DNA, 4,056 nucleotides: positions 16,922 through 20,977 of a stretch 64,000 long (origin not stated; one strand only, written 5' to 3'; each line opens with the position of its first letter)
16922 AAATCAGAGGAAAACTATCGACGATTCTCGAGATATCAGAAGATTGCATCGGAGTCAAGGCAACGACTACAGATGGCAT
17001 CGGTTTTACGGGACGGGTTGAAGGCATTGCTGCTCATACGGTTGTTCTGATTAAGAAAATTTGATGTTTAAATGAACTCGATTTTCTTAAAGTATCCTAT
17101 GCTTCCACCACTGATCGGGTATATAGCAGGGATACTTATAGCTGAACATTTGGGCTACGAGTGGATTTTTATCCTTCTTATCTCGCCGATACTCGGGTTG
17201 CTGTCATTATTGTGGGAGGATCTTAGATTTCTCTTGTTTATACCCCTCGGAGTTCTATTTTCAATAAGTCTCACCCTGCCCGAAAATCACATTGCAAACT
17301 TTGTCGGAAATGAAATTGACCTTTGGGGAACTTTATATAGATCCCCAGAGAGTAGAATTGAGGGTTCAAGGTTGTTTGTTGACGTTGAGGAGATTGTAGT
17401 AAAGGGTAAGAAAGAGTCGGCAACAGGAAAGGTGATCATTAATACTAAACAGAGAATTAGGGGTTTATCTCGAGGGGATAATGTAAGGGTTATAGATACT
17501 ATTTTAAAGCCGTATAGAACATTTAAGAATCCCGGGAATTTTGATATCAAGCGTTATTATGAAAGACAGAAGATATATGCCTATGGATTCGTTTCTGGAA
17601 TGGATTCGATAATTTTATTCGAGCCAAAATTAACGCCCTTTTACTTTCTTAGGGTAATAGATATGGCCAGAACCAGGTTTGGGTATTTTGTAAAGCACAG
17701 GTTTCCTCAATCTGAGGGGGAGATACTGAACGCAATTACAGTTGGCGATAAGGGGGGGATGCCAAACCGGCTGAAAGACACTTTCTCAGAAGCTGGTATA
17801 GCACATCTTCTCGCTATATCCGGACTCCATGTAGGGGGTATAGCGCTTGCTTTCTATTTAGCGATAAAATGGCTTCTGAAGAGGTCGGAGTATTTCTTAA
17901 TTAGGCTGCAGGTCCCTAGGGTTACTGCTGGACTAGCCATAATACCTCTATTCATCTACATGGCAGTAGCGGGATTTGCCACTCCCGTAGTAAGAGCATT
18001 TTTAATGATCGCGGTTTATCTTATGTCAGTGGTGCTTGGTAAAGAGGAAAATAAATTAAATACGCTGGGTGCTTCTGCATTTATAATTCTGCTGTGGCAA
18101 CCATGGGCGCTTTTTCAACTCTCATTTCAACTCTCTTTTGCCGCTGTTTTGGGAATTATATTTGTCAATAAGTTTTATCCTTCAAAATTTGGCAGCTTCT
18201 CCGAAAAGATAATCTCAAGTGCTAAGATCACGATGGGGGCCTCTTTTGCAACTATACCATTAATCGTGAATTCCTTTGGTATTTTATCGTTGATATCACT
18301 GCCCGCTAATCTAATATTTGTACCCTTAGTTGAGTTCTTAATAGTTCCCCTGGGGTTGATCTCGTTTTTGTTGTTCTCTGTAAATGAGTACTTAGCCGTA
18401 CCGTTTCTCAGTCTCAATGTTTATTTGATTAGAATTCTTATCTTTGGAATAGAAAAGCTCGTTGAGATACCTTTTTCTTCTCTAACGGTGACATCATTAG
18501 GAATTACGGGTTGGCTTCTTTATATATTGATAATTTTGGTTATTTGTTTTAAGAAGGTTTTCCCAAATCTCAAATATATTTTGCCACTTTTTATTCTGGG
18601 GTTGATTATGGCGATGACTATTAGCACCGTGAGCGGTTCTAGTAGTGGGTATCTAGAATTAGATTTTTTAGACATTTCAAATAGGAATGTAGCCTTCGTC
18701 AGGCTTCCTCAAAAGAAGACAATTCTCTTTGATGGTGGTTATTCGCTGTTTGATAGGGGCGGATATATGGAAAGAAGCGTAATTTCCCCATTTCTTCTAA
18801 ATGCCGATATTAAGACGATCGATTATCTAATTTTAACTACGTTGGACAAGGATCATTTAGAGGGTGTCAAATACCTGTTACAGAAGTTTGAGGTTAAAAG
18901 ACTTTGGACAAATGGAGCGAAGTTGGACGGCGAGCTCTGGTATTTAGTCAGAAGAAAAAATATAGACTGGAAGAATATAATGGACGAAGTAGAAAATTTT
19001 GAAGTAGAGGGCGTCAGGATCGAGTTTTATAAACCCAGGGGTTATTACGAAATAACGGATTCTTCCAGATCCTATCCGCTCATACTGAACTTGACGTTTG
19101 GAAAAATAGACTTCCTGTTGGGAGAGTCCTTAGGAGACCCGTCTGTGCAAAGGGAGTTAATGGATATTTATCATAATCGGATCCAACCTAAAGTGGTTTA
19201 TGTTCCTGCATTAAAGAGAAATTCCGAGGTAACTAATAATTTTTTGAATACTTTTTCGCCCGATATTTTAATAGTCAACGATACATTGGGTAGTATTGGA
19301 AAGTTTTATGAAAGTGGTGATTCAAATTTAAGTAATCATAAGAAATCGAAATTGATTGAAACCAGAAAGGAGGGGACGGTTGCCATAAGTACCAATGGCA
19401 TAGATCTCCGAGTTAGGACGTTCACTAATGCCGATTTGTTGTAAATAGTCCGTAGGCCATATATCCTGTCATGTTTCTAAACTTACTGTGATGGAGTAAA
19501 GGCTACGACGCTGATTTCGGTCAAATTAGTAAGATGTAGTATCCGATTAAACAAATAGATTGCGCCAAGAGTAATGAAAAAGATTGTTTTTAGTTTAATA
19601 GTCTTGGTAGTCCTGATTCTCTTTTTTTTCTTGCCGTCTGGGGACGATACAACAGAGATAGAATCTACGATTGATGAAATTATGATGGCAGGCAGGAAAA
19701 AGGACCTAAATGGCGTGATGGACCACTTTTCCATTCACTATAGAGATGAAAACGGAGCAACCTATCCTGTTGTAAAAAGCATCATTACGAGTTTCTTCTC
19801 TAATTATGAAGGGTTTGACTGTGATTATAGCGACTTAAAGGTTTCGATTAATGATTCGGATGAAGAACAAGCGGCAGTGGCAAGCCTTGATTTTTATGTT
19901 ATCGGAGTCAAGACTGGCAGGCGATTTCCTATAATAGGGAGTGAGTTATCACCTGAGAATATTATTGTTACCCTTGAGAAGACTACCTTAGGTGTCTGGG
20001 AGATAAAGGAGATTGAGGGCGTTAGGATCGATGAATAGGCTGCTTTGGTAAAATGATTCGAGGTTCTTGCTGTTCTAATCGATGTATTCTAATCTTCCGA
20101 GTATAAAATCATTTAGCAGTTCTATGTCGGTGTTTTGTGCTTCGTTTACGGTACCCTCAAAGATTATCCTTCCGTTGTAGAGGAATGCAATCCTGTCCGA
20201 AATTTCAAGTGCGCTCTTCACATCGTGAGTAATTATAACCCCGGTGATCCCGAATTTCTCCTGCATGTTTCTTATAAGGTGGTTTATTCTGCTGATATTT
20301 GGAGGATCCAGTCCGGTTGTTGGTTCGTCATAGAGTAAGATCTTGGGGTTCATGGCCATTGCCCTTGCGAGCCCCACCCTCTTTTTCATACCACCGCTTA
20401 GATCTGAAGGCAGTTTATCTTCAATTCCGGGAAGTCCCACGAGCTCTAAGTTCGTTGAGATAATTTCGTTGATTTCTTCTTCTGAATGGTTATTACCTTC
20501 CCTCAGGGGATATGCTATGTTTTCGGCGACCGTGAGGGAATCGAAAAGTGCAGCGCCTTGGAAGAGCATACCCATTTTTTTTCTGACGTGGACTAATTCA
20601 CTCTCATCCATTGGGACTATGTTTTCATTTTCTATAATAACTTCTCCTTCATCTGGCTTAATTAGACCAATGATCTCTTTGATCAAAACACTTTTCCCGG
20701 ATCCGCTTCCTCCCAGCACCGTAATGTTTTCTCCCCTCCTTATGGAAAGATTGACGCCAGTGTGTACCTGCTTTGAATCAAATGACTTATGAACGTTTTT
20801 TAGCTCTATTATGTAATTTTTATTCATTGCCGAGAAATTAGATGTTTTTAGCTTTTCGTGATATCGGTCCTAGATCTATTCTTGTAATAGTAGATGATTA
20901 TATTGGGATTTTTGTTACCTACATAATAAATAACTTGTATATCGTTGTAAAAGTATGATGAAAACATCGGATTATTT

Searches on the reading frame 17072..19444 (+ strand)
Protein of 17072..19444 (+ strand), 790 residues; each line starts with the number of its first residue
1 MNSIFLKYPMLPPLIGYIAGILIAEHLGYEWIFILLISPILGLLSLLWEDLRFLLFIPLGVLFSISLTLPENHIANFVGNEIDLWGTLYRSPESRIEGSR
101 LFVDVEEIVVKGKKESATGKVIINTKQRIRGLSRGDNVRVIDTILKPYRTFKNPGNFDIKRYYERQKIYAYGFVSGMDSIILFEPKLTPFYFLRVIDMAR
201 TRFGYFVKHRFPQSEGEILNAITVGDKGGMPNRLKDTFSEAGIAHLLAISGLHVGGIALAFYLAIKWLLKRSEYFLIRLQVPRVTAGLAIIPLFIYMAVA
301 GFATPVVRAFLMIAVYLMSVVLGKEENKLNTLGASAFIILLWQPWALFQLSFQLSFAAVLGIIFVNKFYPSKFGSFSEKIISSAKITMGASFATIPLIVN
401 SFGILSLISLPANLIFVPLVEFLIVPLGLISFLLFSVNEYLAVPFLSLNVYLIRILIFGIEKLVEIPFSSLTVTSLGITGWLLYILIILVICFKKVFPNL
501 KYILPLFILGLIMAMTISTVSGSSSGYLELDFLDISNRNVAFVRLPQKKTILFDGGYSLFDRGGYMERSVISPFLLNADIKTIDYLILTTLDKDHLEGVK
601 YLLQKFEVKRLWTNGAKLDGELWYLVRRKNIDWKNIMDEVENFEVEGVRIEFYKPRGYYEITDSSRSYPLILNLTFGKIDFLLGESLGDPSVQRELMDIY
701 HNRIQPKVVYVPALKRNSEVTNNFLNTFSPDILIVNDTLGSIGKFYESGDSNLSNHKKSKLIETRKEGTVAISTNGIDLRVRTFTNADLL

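Call 93: search_protein_families(library=pfam, max_evalue=0.00001, proteins=[window:17072-19444:+])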
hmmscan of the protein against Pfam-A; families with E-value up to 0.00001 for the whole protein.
window:17072-19444:+ (790 aa): 2 families
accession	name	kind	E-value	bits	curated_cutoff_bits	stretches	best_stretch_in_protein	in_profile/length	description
PF03772.21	Competence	-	1.5e-63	215.1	23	1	223-495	2-267/270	Competence protein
PF13567.11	DUF4131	-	6.3e-18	65.4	31.6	1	31-176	6-161/165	Domain of unknown function (DUF4131)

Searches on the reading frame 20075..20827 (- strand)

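Call 93: search_protein_families(library=pfam, max_evalue=0.00001, proteins=[window:20075-20827:-])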
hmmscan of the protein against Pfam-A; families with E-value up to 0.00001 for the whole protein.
window:20075-20827:- (250 aa): 1 family
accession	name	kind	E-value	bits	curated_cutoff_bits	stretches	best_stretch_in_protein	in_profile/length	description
PF00005.33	ABC_tran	-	1.1e-33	117.2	25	1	24-171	3-137/137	ABC transporter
